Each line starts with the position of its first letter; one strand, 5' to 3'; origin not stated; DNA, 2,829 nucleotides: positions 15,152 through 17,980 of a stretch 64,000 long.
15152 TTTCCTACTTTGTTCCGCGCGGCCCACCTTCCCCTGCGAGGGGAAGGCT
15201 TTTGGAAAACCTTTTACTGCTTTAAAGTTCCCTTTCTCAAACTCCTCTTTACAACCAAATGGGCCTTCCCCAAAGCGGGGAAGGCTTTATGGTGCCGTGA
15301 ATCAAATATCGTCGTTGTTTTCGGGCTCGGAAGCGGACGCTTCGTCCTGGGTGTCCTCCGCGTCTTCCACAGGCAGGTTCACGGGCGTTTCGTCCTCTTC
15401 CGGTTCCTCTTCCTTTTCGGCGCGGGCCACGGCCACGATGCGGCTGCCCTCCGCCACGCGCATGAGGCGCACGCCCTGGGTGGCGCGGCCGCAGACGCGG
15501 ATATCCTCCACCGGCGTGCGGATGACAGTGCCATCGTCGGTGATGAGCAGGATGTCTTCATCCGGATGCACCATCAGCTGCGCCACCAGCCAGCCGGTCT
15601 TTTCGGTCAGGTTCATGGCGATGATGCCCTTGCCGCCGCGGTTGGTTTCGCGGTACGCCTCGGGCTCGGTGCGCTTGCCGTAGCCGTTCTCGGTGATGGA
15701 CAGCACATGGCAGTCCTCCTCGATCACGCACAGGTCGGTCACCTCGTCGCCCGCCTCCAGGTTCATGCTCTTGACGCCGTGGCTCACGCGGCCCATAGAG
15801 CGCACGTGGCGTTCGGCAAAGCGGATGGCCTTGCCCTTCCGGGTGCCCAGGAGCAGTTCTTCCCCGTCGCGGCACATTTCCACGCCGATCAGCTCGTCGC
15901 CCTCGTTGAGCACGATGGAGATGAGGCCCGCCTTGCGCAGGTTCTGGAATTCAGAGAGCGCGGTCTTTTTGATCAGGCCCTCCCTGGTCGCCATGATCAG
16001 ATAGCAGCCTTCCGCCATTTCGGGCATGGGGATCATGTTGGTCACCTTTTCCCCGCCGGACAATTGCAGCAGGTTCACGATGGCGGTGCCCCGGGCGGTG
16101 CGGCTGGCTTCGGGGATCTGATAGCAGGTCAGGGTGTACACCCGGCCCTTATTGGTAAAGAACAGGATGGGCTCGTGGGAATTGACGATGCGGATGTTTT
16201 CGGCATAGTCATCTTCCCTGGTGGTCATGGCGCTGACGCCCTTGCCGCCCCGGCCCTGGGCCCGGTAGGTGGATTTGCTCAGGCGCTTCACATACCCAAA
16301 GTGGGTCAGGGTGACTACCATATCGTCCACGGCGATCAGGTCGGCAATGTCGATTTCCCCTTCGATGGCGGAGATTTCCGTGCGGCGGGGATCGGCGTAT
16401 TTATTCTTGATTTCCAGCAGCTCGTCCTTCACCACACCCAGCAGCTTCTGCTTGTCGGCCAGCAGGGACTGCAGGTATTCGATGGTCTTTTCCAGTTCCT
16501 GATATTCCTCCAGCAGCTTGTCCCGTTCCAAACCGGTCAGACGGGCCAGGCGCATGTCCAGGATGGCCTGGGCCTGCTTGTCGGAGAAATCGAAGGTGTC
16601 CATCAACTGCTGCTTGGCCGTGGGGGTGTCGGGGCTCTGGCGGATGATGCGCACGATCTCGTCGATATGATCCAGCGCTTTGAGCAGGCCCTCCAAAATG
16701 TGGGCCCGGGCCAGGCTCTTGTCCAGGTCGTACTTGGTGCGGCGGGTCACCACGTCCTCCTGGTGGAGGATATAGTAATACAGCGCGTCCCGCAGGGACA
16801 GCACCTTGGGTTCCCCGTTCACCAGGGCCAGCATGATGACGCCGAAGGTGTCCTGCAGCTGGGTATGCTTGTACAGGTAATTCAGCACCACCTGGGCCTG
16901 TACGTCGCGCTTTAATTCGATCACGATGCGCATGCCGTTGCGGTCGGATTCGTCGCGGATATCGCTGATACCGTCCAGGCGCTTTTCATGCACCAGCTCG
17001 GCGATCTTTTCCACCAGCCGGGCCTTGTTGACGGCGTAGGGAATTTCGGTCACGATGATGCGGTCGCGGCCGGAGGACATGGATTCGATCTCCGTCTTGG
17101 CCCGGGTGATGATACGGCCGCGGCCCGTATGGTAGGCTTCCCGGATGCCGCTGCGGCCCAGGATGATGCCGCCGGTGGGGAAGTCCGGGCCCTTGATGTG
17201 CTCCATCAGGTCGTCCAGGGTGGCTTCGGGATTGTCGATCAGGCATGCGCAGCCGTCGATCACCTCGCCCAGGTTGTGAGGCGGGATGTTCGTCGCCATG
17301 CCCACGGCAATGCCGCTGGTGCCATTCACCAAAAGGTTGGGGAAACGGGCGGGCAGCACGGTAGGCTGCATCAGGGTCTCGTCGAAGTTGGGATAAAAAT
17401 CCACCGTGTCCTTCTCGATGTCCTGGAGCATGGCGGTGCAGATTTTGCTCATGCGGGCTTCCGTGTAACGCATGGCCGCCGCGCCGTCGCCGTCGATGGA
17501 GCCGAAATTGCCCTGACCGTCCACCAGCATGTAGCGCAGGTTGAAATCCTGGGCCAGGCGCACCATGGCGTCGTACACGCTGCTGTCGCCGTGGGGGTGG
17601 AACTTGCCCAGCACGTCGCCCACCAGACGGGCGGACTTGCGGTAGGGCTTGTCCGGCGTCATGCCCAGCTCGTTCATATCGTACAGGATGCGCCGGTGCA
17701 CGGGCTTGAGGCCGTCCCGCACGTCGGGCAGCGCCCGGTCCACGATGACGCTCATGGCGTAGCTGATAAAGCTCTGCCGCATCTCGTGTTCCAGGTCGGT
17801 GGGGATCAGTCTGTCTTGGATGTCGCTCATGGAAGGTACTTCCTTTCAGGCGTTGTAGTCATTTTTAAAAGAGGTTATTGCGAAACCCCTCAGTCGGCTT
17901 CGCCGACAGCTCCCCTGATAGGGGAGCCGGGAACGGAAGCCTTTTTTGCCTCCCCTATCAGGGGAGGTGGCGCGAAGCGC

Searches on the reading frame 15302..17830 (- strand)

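Call 73: search_protein_families(library=pfam, proteins=[window:15302-17830:-], max_evalue=0.00001)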
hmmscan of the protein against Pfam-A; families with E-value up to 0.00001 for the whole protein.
window:15302-17830:- (842 aa): 2 families
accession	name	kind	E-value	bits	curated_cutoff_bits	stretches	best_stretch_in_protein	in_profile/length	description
PF00521.26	DNA_topoisoIV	-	5.7e-171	569.6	31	1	32-471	1-431/432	DNA gyrase/topoisomerase IV, subunit A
PF03989.18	DNA_gyraseA_C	-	3.2e-76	251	27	6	503-550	1-48/48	DNA gyrase C-terminal domain, beta-propeller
